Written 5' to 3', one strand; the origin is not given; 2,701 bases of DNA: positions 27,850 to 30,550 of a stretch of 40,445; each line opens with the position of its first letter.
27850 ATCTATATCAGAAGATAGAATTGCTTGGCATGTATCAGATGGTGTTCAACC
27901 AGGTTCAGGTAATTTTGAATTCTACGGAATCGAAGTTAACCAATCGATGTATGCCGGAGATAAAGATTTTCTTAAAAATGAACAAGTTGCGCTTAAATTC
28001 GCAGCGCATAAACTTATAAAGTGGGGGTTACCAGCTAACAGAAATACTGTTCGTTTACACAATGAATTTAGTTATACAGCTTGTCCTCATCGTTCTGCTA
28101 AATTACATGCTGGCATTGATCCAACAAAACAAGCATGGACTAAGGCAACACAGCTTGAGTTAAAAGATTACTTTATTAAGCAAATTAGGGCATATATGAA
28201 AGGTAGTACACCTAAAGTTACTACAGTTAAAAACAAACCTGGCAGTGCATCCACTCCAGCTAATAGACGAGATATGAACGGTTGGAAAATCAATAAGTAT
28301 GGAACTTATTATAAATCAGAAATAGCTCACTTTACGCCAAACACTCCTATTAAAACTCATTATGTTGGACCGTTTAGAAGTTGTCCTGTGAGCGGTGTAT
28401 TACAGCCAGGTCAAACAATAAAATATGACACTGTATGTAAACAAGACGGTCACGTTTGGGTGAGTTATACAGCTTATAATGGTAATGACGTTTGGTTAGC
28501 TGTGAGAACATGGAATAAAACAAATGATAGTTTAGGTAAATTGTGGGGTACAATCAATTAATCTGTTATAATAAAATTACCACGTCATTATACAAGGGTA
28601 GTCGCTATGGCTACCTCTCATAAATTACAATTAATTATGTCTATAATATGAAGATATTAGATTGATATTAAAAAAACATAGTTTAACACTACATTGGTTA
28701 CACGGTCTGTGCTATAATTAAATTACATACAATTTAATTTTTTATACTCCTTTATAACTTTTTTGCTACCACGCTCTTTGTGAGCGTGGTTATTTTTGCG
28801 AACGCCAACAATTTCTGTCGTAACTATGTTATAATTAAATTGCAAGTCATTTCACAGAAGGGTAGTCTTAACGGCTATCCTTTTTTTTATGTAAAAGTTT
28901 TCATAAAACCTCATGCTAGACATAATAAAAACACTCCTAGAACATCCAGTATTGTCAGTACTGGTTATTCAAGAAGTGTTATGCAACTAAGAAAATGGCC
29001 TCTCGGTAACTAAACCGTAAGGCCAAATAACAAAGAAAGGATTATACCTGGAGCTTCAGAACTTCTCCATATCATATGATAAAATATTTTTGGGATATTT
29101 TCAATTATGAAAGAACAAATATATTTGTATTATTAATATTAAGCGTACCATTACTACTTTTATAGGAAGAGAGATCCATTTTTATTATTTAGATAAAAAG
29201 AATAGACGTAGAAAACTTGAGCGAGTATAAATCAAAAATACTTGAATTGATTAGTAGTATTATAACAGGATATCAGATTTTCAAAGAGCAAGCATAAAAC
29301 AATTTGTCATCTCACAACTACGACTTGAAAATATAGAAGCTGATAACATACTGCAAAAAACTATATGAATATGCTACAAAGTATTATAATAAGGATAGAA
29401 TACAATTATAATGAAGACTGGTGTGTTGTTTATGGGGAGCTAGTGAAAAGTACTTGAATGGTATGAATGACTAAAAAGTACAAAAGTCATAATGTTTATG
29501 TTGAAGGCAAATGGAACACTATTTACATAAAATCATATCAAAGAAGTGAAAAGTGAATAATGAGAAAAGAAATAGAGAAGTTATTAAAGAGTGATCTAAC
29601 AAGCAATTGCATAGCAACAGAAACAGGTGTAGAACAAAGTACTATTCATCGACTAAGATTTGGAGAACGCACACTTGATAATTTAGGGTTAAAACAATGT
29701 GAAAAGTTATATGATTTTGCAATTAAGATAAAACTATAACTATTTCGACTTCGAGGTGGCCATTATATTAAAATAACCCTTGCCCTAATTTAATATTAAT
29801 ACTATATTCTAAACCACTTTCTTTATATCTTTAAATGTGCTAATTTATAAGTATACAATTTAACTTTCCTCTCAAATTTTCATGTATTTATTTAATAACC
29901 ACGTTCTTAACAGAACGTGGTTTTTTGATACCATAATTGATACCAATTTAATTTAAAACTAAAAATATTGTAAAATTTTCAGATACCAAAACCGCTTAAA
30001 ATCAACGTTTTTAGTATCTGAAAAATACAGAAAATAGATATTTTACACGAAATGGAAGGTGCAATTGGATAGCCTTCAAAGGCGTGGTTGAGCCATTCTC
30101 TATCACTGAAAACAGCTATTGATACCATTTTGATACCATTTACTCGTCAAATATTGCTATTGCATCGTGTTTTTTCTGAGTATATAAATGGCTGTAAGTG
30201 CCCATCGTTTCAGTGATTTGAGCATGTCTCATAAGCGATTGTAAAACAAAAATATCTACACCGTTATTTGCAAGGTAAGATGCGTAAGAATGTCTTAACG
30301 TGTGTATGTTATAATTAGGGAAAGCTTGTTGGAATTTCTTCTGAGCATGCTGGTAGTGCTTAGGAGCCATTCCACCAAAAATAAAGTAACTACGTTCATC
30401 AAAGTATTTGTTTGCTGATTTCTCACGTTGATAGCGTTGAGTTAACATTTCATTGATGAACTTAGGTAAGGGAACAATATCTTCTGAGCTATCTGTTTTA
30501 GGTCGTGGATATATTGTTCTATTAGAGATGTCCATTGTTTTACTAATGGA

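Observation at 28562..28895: Triplicated promoter-like 15-mer (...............) each followed by a hairpin or terminator downstream of the endolysin: candidate tandem small-RNA units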

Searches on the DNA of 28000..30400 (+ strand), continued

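Call 36: get_annotated_region(hit=H71, flank=1500)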
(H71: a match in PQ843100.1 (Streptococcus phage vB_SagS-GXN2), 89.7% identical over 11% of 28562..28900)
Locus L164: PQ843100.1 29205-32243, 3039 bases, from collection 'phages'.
description: Streptococcus phage vB_SagS-GXN2, complete genome.
organism: Streptococcus phage vB_SagS-GXN2 (NCBI taxid 3398201)
taxonomy: Viruses
host: Streptococcus agalactiae 2024.2; source: pond water; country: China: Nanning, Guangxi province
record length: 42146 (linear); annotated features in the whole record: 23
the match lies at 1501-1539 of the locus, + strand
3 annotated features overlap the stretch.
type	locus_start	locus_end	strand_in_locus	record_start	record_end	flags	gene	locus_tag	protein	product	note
CDS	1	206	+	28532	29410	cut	-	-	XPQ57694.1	N-acetylmuramoyl-L-alanine amidase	-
CDS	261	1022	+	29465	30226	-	-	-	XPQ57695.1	N-acetylmuramoyl-L-alanine amidase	-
CDS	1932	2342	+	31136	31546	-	-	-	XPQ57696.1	putative YolD-like protein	-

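Call 53: get_annotated_region(hit=H56, flank=1300)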
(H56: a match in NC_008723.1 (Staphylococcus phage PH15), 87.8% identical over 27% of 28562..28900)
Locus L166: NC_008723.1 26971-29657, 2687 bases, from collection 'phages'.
description: Staphylococcus phage PH15, complete genome.
organism: Staphylococcus phage PH15 (NCBI taxid 2913977)
taxonomy: Viruses; Duplodnaviria; Heunggongvirae; Uroviricota; Caudoviricetes; Rockefellervirus; Rockefellervirus PH15
host: Staphylococcus epidermidis; source: -; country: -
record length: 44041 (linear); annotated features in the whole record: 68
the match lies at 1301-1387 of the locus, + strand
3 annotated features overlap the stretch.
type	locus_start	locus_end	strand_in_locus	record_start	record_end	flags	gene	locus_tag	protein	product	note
CDS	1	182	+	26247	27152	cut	-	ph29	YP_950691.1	conserved phage protein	-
CDS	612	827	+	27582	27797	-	-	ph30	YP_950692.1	hypothetical protein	-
CDS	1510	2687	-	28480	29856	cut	-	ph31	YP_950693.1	integrase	-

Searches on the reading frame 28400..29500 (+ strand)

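Call 59: search_protein_families(library=pfam, proteins=[L002:2783-4159:-], max_evalue=0.001)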
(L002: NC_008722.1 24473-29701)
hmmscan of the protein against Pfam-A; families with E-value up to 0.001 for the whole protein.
L002:2783-4159:- (458 aa): 3 families
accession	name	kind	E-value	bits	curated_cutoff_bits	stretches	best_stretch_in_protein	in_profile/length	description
PF00239.26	Resolvase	-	3.1e-41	141.3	23.3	1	13-151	7-143/145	Resolvase, N terminal domain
PF07508.19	Recombinase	-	6.9e-22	78.1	21.1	1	172-258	2-102/102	Recombinase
PF13408.12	Zn_ribbon_recom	-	6.8e-05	23.6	25.3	1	270-312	2-37/58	Recombinase zinc beta ribbon domain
